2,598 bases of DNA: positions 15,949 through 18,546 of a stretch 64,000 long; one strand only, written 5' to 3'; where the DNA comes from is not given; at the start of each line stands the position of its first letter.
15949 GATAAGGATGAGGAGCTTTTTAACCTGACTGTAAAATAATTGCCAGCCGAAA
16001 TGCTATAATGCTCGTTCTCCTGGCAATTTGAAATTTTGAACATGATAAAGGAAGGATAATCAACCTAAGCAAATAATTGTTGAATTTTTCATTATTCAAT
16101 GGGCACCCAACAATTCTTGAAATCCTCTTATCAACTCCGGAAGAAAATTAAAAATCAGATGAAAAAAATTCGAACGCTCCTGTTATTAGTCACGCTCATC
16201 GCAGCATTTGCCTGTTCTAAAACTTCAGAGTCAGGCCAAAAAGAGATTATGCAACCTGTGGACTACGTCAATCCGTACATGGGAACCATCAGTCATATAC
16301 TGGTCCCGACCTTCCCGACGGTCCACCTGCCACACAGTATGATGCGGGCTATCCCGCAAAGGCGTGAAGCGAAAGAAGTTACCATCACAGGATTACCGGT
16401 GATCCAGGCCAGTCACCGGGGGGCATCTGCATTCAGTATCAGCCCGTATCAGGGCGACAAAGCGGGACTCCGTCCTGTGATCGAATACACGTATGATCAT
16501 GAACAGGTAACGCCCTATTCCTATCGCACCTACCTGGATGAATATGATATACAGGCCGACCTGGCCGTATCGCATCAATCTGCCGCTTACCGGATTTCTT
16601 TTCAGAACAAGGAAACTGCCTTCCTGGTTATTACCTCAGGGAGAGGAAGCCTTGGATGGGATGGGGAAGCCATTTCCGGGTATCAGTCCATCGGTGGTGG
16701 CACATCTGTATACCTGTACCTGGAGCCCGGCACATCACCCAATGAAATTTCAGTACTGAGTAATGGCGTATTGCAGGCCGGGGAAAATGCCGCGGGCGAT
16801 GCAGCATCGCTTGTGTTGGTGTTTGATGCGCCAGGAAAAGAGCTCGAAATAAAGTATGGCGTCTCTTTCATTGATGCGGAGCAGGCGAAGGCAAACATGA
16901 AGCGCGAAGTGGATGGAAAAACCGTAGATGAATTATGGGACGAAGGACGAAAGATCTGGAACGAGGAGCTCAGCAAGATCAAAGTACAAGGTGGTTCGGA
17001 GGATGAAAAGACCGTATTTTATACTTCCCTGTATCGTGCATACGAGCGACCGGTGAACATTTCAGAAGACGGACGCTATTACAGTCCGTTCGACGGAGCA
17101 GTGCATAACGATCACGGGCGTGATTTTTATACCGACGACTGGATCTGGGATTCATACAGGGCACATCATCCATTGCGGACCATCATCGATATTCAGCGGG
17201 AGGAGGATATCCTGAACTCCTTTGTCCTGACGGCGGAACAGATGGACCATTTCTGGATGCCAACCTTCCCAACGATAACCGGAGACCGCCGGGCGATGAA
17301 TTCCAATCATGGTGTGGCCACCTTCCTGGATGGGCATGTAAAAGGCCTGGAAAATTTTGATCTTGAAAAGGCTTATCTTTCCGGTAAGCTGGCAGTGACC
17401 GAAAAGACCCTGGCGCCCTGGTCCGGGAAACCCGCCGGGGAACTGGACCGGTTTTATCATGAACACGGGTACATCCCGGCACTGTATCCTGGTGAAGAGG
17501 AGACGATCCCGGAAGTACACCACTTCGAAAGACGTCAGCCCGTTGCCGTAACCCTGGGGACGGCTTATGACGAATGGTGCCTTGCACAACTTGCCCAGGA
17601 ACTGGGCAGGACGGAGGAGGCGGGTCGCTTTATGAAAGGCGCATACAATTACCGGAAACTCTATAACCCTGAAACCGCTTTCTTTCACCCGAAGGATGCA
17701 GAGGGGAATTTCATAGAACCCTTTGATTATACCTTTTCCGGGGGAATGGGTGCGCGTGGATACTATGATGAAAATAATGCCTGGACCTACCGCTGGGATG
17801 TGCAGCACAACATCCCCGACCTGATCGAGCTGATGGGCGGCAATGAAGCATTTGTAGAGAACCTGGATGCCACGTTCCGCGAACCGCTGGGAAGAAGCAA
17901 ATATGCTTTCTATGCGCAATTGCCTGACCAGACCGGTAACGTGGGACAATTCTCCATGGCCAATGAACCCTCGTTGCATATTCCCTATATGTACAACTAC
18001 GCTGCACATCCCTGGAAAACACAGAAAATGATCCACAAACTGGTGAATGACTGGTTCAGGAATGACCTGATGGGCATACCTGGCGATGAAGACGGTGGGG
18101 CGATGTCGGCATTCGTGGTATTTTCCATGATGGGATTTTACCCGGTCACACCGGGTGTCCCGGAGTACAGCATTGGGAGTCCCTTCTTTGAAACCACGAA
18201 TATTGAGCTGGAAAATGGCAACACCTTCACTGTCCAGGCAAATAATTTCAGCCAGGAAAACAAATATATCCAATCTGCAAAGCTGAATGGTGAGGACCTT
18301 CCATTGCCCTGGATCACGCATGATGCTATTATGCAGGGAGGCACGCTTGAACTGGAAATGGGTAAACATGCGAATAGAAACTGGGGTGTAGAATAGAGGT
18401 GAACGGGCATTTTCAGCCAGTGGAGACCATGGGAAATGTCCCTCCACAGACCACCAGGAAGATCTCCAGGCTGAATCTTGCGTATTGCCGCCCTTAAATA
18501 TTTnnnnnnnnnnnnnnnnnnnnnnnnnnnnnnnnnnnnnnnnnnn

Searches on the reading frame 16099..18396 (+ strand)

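Call 4: search_protein_families(library=pfam, proteins=[window:16099-18396:+], max_evalue=0.001)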
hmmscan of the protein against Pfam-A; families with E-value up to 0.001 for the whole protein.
window:16099-18396:+ (765 aa): 2 families
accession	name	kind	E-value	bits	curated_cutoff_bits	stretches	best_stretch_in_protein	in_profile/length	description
PF07971.18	Glyco_hydro_92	-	6.4e-155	517.1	24.6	1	262-756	1-464/464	Glycosyl hydrolase family 92 catalytic domain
PF17678.7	Glyco_hydro_92N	-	2.4e-26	93.4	34.5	1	56-256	1-236/236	Glycosyl hydrolase family 92 N-terminal domain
